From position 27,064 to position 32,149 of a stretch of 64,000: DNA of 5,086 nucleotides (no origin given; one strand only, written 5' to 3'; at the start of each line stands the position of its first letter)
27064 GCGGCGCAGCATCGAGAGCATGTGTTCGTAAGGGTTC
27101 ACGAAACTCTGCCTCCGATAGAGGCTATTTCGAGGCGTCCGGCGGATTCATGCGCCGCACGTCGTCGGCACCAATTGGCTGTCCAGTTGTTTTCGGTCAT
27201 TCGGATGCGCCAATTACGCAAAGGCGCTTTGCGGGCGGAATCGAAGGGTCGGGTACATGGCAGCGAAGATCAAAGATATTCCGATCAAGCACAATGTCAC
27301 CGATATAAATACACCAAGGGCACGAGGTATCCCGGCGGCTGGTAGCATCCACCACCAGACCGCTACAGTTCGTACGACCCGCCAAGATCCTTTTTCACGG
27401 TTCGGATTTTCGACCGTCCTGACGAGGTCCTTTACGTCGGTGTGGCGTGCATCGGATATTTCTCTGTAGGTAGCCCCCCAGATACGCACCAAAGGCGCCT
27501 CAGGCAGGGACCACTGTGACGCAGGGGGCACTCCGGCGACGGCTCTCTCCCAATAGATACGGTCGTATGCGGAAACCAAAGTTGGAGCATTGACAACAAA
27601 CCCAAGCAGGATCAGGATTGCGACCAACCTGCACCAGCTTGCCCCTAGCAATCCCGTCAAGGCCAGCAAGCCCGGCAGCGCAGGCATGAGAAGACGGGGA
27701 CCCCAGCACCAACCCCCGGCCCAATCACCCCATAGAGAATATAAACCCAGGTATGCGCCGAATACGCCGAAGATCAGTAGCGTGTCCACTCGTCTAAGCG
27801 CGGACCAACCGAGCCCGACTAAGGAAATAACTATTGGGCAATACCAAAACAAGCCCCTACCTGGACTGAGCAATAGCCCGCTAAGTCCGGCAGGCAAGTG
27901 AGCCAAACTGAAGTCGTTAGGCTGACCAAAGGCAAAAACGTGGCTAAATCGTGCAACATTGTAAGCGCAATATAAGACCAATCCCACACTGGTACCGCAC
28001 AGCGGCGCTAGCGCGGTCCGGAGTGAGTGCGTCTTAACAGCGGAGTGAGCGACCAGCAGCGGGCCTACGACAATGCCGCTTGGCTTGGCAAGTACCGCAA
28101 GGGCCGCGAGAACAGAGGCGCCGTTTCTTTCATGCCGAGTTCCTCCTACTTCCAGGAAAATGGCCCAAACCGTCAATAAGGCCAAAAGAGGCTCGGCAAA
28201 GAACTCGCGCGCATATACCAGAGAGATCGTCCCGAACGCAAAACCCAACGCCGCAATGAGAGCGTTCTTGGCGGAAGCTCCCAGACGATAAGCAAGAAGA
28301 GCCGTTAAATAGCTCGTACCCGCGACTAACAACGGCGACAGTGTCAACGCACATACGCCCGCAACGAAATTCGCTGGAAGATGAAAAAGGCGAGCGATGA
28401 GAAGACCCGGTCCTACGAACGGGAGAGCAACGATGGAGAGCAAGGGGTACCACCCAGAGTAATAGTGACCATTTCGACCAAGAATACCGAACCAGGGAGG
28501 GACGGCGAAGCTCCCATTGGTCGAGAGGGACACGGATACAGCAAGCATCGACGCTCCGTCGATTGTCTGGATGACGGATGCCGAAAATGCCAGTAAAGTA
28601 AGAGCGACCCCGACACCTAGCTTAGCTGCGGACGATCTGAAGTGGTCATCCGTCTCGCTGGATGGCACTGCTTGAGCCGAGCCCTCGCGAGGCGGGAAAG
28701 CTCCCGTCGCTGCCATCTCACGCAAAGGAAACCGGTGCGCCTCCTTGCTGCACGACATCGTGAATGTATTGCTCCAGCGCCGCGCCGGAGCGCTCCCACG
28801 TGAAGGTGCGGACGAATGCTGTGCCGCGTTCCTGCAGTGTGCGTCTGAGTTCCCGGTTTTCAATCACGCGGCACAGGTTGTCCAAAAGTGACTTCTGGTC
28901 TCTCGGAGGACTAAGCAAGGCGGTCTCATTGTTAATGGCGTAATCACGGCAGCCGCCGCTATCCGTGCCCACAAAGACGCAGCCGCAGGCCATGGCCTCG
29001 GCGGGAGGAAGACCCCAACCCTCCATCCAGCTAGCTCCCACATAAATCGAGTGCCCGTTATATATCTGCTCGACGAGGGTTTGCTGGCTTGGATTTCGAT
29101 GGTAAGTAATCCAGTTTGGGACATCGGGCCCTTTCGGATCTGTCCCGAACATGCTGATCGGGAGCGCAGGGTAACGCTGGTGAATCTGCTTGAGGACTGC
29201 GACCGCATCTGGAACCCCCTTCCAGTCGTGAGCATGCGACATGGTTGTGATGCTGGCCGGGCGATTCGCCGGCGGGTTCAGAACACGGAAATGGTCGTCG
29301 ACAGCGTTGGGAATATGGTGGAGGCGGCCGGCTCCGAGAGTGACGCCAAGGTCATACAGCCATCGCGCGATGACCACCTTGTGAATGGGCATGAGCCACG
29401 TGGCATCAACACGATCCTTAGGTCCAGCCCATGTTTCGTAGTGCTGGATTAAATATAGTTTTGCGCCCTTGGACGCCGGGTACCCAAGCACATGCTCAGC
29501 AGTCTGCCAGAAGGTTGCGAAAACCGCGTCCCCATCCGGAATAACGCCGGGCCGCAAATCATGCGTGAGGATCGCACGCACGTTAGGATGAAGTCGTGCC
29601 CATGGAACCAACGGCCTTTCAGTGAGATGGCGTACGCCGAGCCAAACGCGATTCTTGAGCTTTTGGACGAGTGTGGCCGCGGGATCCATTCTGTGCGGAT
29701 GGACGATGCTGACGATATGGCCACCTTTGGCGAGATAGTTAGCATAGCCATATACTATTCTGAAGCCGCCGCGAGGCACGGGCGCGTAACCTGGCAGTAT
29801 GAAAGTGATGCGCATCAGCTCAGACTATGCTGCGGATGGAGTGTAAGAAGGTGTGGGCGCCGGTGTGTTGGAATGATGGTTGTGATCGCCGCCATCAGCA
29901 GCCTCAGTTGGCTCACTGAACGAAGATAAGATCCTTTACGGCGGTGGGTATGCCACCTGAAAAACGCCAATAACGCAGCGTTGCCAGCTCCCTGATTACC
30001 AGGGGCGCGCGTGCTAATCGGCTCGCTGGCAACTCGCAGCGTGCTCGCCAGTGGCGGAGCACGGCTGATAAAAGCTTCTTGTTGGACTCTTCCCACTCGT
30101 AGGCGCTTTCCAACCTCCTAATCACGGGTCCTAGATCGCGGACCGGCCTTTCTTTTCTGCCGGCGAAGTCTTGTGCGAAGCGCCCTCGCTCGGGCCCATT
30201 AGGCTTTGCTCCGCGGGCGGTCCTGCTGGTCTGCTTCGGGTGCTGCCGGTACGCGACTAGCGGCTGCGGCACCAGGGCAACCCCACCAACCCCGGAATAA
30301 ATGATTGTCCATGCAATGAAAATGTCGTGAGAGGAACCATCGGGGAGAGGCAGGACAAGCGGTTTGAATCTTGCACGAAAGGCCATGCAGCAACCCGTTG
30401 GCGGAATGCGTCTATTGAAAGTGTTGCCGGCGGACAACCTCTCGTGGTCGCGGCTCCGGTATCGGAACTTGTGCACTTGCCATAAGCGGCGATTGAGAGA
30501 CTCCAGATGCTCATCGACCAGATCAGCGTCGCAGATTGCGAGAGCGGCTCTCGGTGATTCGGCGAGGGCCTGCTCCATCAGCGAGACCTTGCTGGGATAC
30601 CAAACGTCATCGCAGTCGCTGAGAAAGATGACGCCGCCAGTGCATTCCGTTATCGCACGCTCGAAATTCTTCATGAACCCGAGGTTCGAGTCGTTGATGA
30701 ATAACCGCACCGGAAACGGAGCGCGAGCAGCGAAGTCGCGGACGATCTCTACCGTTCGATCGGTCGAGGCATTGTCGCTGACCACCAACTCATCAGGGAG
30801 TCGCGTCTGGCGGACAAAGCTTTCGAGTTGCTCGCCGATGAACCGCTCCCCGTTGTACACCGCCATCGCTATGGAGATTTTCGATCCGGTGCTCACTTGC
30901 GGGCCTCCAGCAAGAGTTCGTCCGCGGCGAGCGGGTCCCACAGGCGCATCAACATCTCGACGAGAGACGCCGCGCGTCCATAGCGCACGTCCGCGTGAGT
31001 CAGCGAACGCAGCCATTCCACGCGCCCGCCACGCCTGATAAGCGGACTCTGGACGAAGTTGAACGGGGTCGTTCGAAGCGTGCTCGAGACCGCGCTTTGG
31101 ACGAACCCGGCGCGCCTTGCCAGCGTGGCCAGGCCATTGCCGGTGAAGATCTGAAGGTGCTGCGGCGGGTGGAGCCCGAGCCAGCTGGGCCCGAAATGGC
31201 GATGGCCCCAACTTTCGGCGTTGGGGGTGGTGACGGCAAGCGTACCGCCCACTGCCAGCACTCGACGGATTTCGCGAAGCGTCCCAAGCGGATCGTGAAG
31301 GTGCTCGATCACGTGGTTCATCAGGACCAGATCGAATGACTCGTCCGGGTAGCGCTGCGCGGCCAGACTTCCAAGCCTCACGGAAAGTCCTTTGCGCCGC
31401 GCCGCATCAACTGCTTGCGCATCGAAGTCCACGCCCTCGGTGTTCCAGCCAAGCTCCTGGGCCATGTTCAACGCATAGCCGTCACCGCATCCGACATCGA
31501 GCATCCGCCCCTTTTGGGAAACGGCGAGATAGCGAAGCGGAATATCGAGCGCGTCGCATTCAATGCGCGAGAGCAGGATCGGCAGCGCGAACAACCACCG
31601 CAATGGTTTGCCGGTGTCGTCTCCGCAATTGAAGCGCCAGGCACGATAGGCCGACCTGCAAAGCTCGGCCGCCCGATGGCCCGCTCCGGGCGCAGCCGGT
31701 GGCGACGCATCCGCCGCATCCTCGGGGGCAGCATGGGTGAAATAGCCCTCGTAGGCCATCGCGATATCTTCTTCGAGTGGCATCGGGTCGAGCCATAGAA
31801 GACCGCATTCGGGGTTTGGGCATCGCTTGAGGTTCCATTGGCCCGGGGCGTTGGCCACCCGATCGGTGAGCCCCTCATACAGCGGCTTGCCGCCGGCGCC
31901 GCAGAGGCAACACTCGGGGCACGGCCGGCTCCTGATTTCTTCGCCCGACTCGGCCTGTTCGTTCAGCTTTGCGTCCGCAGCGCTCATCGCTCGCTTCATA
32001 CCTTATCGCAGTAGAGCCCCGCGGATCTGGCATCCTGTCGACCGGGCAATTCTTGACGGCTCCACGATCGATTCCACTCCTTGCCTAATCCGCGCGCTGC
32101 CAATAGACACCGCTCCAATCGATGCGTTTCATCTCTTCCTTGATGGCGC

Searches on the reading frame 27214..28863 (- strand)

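Call 5: search_protein_families(library=pfam, proteins=[window:27214-28863:-], max_evalue=0.01)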
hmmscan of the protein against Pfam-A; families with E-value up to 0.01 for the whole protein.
window:27214-28863:- (549 aa): 0 families

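Call 6: search_protein_families(library=ncbifam, proteins=[window:27214-28863:-], max_evalue=0.01)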
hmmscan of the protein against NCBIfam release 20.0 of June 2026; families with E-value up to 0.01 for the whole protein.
window:27214-28863:- (549 aa): 1 family
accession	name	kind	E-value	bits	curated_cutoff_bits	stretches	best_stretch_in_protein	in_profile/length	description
NF047440.1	LA3751_2_3_fam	subfamily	4.7e-07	29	200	1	167-411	95-359/460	LA_3751/LA_3752 family putative glycosyltransferase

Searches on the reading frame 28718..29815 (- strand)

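Call 5: search_protein_families(library=pfam, proteins=[window:28718-29815:-], max_evalue=0.01)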
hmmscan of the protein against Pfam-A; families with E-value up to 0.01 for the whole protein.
window:28718-29815:- (365 aa): 3 families
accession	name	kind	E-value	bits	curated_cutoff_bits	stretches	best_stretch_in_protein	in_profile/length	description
PF00534.26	Glycos_transf_1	-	1.5e-16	60.8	26.4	1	245-332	83-170/172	Glycosyl transferases group 1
PF13692.12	Glyco_trans_1_4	-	1e-13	52.2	27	1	194-320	9-142/142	Glycosyl transferases group 1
PF13524.12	Glyco_trans_1_2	-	9.8e-05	22.8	25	1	208-342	6-137/144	Glycosyl transferase-like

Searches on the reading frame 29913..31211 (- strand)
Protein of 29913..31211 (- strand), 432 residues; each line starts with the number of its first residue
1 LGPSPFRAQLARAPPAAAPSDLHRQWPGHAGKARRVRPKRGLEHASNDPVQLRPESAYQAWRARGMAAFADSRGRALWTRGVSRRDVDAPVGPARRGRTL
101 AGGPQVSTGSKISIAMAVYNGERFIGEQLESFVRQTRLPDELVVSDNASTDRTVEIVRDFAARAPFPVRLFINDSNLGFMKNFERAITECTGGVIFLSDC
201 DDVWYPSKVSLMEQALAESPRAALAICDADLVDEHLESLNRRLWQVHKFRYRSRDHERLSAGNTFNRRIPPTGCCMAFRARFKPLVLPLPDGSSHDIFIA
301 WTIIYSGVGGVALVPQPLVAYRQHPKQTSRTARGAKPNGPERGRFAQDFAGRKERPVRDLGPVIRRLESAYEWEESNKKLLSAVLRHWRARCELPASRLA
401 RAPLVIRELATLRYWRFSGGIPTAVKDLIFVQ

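Call 5: search_protein_families(library=pfam, proteins=[window:29913-31211:-], max_evalue=0.01)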
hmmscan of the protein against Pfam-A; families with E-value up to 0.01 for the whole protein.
window:29913-31211:- (432 aa): 3 families
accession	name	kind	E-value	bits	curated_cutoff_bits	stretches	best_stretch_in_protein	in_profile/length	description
PF00535.33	Glycos_transf_2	-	7.6e-23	81.7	23.3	1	113-258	1-139/168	Glycosyl transferase family 2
PF13641.12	Glyco_tranf_2_3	-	5.6e-13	49.9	27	1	112-283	3-171/230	Glycosyltransferase like family 2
PF10111.15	Glyco_tranf_2_2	-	0.0059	16.6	27.3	1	118-241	8-136/276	Glycosyltransferase like family 2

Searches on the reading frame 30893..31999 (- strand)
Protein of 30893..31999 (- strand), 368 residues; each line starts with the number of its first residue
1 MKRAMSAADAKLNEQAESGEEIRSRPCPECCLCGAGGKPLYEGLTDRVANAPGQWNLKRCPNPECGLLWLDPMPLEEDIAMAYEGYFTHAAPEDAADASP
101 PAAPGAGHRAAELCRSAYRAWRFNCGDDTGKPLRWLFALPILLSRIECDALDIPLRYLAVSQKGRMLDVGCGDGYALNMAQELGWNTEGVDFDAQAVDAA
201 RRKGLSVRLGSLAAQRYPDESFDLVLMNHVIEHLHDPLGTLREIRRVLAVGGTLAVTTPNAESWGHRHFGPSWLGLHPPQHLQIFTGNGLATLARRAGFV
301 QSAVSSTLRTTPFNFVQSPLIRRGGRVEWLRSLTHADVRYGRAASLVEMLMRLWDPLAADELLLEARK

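Call 5: search_protein_families(library=pfam, proteins=[window:30893-31999:-], max_evalue=0.01)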
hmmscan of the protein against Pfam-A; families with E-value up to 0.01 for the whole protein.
window:30893-31999:- (368 aa): 9 families
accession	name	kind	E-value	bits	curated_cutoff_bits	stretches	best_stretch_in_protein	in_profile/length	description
PF13489.12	Methyltransf_23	-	2.8e-27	95.9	27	1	149-299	8-159/164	Methyltransferase domain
PF08241.18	Methyltransf_11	-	2.3e-20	73.5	21.2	1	167-255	1-94/95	Methyltransferase domain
PF08242.18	Methyltransf_12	-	5.3e-16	59.6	30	1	167-254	1-98/98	Methyltransferase domain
PF13847.12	Methyltransf_31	-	2.2e-15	57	27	1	163-264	4-117/145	Methyltransferase domain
PF13649.12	Methyltransf_25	-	8e-15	55.7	27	1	167-252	2-97/97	Methyltransferase domain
PF07021.18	MetW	-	3.5e-13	50.1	21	1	160-267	11-118/193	Methionine biosynthesis protein MetW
PF01209.24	Ubie_methyltran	-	0.00014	21.8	20.1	1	161-256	46-151/233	ubiE/COQ5 methyltransferase family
PF08003.17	Methyltransf_9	-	0.00014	21.4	23.8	1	162-258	115-219/315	Protein of unknown function (DUF1698)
PF05175.20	MTS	-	0.00029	21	23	1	155-228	24-105/170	Methyltransferase small domain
